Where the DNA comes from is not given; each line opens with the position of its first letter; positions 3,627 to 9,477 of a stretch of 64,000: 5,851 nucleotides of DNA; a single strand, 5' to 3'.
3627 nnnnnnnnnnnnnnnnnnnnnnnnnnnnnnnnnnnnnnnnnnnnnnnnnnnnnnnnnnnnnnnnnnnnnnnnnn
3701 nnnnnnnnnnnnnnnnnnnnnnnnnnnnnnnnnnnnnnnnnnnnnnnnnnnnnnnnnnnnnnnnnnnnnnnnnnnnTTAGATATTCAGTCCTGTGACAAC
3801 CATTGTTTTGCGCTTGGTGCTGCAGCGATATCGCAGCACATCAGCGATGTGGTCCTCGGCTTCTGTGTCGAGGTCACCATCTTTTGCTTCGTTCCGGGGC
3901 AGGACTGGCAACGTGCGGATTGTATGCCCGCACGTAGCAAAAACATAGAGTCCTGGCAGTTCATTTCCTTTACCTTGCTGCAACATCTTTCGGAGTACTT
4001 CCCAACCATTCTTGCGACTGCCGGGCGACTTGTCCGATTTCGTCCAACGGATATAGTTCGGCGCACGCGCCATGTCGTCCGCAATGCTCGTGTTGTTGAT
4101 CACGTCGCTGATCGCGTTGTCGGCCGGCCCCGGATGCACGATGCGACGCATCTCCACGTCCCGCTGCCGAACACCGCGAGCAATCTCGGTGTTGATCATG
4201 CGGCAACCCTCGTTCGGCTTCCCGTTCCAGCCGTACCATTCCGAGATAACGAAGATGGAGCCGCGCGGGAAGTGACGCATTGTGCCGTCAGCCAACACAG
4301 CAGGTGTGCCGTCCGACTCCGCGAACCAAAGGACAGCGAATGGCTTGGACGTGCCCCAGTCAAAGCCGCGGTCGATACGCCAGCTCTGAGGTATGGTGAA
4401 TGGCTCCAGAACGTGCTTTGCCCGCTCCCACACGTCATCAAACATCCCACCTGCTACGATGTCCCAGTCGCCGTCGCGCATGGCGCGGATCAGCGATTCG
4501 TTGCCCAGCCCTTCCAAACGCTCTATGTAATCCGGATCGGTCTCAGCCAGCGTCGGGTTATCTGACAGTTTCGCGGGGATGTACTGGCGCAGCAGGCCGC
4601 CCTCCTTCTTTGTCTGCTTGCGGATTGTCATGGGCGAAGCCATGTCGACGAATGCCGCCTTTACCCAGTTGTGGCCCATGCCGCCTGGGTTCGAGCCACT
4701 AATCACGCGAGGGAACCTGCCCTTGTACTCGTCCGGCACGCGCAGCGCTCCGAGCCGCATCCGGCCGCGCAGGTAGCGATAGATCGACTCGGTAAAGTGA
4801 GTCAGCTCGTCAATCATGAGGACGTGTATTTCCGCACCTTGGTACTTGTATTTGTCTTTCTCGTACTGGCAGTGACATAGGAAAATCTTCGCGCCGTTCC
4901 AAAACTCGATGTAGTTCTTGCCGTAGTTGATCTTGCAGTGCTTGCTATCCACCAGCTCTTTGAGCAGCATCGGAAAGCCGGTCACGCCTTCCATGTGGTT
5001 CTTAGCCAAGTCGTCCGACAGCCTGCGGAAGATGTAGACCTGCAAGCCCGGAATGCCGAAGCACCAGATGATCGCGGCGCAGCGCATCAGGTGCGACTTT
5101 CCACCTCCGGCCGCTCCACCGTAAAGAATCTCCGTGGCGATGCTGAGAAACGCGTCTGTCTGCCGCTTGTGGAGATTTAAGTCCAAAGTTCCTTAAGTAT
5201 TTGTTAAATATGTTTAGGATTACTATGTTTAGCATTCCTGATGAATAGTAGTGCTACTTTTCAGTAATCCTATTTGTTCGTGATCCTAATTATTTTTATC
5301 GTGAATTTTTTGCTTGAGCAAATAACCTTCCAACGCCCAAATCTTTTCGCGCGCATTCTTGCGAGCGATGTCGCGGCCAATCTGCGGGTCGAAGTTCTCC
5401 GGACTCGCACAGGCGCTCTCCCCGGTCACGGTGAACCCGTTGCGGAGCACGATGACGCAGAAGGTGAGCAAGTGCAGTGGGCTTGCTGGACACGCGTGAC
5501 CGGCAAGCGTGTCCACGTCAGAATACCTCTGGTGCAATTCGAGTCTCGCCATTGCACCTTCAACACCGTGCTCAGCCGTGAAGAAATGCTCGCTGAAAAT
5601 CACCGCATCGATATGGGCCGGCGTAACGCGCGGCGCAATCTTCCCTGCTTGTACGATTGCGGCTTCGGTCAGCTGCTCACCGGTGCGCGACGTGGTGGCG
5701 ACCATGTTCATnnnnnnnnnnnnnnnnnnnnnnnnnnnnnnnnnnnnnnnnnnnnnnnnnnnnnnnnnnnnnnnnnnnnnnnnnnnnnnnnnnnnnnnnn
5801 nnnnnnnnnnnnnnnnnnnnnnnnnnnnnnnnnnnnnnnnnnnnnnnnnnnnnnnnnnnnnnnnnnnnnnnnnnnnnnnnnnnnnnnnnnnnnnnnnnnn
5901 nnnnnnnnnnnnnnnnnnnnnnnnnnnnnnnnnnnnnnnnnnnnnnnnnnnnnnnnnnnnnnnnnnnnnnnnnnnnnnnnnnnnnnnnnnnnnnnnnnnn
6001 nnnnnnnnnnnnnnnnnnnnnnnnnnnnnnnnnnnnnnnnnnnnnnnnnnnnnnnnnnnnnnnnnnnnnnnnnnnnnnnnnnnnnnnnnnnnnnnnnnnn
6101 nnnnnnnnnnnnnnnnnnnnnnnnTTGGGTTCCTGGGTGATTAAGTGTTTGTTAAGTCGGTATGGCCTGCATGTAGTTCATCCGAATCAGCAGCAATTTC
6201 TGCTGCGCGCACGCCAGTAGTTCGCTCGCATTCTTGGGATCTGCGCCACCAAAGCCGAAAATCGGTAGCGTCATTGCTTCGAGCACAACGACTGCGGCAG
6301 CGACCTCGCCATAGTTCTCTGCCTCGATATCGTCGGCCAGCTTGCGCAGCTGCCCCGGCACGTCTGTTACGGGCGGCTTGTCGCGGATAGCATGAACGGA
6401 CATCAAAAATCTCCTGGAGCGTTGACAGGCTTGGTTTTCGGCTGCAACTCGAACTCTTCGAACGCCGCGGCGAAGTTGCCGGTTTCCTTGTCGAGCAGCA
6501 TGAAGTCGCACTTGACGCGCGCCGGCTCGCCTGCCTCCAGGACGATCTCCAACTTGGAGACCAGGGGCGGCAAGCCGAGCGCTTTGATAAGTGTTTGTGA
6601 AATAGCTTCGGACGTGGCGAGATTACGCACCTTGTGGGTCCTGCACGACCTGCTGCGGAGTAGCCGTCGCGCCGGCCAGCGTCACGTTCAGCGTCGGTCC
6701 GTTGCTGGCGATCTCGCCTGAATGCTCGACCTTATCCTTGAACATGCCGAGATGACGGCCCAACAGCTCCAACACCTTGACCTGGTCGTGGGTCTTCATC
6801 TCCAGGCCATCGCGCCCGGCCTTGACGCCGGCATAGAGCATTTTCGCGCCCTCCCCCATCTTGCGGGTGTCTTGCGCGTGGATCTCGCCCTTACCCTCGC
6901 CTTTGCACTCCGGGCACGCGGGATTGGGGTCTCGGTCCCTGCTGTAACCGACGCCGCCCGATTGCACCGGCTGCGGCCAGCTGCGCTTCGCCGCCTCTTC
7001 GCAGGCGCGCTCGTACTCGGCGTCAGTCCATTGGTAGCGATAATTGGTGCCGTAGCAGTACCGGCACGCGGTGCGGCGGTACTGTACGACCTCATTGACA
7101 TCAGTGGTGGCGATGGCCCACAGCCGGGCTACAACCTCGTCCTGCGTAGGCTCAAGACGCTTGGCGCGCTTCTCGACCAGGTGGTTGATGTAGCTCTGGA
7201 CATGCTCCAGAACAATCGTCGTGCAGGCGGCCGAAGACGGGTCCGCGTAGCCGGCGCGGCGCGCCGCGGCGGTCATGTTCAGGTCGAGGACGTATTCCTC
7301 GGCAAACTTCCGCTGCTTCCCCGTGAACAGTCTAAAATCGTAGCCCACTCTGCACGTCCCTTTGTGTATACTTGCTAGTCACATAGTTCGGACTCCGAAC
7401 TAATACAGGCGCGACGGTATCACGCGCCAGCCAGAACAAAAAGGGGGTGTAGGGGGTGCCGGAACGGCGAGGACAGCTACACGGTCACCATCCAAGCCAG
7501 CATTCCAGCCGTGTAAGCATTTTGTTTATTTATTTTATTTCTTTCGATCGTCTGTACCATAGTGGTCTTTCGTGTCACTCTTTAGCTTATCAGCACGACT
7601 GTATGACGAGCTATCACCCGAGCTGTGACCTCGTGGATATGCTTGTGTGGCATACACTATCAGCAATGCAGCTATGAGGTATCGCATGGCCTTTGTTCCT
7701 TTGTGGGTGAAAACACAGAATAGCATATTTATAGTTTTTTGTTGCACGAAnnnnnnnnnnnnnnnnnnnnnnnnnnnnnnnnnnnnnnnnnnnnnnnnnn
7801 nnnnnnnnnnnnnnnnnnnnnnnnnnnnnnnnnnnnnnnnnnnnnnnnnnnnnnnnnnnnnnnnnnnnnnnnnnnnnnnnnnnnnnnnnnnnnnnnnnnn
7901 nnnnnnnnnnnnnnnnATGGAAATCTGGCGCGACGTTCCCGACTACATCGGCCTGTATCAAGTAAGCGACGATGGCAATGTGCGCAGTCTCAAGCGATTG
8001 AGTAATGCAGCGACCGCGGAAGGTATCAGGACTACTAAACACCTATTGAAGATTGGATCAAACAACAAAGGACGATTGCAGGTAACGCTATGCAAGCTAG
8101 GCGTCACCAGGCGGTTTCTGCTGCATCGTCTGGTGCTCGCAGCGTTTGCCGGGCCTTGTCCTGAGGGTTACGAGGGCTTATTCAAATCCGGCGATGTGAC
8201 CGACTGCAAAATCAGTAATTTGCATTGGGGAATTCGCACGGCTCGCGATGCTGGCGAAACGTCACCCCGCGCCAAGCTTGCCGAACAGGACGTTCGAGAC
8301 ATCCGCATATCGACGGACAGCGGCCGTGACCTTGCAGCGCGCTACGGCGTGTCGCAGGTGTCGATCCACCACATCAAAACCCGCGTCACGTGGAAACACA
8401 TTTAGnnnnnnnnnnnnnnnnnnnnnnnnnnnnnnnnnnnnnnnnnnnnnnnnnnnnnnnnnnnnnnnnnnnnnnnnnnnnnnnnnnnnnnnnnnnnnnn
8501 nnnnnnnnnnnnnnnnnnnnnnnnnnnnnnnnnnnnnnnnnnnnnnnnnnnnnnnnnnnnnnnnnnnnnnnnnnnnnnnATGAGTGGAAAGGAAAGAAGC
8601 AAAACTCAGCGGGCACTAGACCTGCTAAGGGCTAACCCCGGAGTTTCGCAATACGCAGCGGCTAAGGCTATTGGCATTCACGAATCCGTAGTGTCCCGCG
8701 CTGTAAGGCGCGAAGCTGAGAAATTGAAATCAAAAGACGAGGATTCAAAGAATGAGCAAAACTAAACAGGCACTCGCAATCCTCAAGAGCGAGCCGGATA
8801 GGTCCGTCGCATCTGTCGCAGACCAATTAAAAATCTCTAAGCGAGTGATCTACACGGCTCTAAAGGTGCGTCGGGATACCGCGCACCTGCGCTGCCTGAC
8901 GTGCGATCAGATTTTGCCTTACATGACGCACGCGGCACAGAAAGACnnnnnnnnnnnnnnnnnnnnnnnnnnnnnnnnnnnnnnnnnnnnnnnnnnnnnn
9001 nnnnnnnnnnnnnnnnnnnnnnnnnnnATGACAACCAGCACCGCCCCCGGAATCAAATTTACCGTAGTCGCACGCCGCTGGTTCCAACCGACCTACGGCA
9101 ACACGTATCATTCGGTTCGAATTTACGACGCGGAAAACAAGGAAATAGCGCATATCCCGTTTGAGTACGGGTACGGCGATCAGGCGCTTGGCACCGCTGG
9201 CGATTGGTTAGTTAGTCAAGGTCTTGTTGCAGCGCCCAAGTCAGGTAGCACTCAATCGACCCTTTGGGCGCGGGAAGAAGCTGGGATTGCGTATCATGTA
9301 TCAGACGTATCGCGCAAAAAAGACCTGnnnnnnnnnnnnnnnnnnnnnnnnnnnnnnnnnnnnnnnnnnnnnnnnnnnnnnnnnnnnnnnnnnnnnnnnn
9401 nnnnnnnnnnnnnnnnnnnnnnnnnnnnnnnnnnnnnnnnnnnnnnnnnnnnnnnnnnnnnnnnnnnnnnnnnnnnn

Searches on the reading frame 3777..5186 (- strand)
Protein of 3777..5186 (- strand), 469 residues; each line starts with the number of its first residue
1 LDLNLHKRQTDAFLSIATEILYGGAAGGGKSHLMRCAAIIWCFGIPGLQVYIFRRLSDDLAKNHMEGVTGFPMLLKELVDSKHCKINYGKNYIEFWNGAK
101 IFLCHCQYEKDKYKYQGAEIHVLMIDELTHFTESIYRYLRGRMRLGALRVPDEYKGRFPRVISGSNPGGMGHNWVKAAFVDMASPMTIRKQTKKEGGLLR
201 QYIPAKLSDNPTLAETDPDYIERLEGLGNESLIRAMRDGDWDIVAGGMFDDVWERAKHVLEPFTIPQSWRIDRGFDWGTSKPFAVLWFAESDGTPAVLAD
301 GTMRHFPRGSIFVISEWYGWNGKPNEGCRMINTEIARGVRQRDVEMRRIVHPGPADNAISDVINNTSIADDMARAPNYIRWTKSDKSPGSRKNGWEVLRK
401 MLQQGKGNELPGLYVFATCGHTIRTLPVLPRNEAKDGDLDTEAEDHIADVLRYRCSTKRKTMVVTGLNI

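Call 12: search_protein_families(library=pfam, proteins=[window:3777-5186:-], max_evalue=0.01)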
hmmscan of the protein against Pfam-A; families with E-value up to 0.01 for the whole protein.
window:3777-5186:- (469 aa): 1 family
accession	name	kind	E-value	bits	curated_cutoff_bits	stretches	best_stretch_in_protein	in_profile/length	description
PF03237.21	Terminase_6N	-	2.2e-08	34.4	22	1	22-253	2-212/215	Terminase large subunit, T4likevirus-type, N-terminal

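Call 18: search_dna_similar(query=window:3777-5183:-, collection=phages, mode=protein, max_rows=25)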
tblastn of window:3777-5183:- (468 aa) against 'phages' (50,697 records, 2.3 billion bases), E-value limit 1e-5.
Records with a match: 919; places in all: 920; records where one place covers at least 80% of the query: 596.
Best place of each record, by identity: <60% 919.
By first word of the organism name: Pseudomonas 347; Arthrobacter 72; Escherichia 58; Salmonella 50; Vibrio 46; Xanthomonas 40; Stenotrophomonas 38; Achromobacter 29; Acinetobacter 24; Streptomyces 23; and 52 more.
By host as written in the record: Pseudomonas aeruginosa 109; - 86; Pseudomonas aeruginosa PAO1 57; Arthrobacter sp. ATCC 21022 54; Escherichia coli 23; Stenotrophomonas maltophilia 19; Pseudomonas syringae pv. actinidiae 18; Salmonella enterica subsp. enterica serovar Enteritidis PT1 14; and 247 more.
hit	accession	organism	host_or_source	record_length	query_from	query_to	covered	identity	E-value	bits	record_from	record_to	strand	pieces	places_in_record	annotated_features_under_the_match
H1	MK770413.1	Salmonella phage SE4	sewage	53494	1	467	100%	52.3%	1e-149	477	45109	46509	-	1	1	terminase large subunit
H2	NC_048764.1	Salmonella phage SE4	sewage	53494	1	467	100%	52.3%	1e-149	477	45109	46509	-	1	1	terminase large subunit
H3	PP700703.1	Erwinia phage SOI901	Erwinia sp. TAC1.XII.93.8 (de Vries et ...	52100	1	467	100%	51.7%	2e-151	482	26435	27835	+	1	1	hypothetical protein (x2)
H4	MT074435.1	Salmonella phage brorfarstad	Salmonella enterica subsp. enterica ...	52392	1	467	100%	51.7%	3e-148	473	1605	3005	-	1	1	terminase large subunit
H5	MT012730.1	Salmonella phage vB_SenM-1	Salmonella enterica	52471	1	467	100%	51.7%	3e-148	473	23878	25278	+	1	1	terminase large subunit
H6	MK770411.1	Salmonella phage SE13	sewage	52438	1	467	100%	51.7%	4e-148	473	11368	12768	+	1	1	terminase large subunit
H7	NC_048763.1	Salmonella phage SE13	sewage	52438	1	467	100%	51.7%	4e-148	473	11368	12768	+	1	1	terminase large subunit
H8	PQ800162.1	Klebsiella phage Kpn_R1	Klebsiella pneumoniae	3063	1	467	100%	51.5%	1e-156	474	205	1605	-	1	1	record has no annotation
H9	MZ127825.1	Salmonella phage S1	Salmonella enterica subsp enterica ...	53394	1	467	100%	51.5%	8e-149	474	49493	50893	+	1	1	putative terminase large subunit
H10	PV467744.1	Salmonella phage PK3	Salmonella sp.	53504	1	467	100%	51.5%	8e-149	474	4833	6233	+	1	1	terminase large subunit protein | hypothetical protein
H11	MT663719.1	Salmonella phage S144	Salmonella enterica subsp. enterica ...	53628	1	467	100%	51.5%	8e-149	474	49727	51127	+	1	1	putative terminase large subunit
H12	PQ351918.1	Salmonella phage VB_ST-SA173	Salmonella enterica SA173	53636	1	467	100%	51.5%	8e-149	474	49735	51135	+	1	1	terminase large subunit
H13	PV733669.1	Escherichia phage ES2-BCU-3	Escherichia coli (multidrug-resistant ...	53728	1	467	100%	51.5%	8e-149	474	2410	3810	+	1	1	terminase large subunit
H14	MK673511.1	Salmonella phage ZCSE2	Salmonella enterica subsp. enterica ...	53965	1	467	100%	51.5%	8e-149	474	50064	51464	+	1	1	hypothetical protein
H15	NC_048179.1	Salmonella phage ZCSE2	Salmonella enterica subsp. enterica ...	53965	1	467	100%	51.5%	8e-149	474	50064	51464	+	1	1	terminase large subunit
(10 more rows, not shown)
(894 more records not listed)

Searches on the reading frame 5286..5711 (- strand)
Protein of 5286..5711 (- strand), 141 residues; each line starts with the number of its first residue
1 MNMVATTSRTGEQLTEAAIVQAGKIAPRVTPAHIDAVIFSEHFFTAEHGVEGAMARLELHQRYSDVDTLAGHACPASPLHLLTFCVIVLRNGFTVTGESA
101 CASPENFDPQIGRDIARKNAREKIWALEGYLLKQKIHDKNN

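Call 12: search_protein_families(library=pfam, proteins=[window:5286-5711:-], max_evalue=0.01)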
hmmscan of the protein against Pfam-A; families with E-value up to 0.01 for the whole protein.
window:5286-5711:- (141 aa): 1 family
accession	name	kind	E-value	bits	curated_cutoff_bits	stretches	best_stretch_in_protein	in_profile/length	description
PF13876.11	Phage_gp49_66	-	7.8e-32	110.1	27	1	29-135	1-81/82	Phage protein (N4 Gp49/phage Sf6 gene 66) family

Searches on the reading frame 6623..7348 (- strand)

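Call 12: search_protein_families(library=pfam, proteins=[window:6623-7348:-], max_evalue=0.01)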
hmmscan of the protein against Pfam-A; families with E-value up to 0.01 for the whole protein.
window:6623-7348:- (241 aa): 1 family
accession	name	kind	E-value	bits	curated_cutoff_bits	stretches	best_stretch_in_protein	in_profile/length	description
PF03592.21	Terminase_2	-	1.1e-26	94.5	26.1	1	9-211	2-139/141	Terminase small subunit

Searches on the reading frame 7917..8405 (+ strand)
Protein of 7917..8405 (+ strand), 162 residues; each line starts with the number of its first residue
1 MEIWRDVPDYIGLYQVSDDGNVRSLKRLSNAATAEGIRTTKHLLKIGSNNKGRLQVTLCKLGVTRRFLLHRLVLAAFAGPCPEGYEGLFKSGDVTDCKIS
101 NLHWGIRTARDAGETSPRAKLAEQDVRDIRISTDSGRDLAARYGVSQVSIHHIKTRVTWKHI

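Call 12: search_protein_families(library=pfam, proteins=[window:7917-8405:+], max_evalue=0.01)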
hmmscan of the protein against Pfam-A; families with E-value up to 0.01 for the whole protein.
window:7917-8405:+ (162 aa): 2 families
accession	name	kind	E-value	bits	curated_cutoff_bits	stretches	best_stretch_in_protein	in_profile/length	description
PF07463.16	NUMOD4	-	1.3e-11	44.9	23.4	1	2-58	1-48/49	NUMOD4 motif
PF13392.12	HNH_3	-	1.6e-07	31.3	24.8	1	68-105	2-39/46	HNH endonuclease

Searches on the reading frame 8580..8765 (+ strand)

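Call 12: search_protein_families(library=pfam, proteins=[window:8580-8765:+], max_evalue=0.01)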
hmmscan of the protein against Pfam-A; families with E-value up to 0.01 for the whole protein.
window:8580-8765:+ (61 aa): 6 families
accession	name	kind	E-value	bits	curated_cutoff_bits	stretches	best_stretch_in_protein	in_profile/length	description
PF13384.12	HTH_23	-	0.00013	22.1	24.6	1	11-44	9-40/50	Homeodomain-like domain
PF12802.13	MarR_2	-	0.0011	19.5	27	1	11-44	9-43/61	MarR family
PF13412.12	HTH_24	-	0.0025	17.8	21.9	1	10-44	6-40/48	Winged helix-turn-helix DNA-binding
PF20432.4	Xre-like-HTH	-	0.0056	17.4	25.8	1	12-52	14-53/63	Antitoxin Xre-like helix-turn-helix domain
PF01381.28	HTH_3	-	0.0071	16.8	23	0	16-43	4-31/55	Helix-turn-helix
PF13560.12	HTH_31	-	0.0095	16.7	27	0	13-43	6-36/64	Helix-turn-helix domain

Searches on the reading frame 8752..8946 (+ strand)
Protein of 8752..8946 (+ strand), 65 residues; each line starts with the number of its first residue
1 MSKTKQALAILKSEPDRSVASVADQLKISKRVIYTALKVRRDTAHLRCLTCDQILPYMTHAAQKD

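Call 13: search_protein_families(library=pfam, proteins=[window:8752-8946:+], max_evalue=0.01)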
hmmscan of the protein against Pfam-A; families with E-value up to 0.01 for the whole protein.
window:8752-8946:+ (65 aa): 1 family
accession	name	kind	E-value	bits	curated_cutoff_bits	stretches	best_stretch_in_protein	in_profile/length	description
PF08279.18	HTH_11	-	0.0015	18.8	25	1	5-38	3-37/55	HTH domain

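Call 14: search_protein_families(library=phrogs, proteins=[window:8752-8946:+], max_evalue=0.01)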
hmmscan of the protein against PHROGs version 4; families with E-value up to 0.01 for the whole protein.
window:8752-8946:+ (65 aa): 0 families

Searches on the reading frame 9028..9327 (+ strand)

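Call 13: search_protein_families(library=pfam, proteins=[window:9028-9327:+], max_evalue=0.01)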
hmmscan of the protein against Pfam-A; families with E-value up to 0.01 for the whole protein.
window:9028-9327:+ (100 aa): 0 families

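Call 14: search_protein_families(library=phrogs, proteins=[window:9028-9327:+], max_evalue=0.01)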
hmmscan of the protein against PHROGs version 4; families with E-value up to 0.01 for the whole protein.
window:9028-9327:+ (100 aa): 1 family
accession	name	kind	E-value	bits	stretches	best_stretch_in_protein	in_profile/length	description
phrog_6246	-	unknown function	1.1e-16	61.9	1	11-100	19-113/113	-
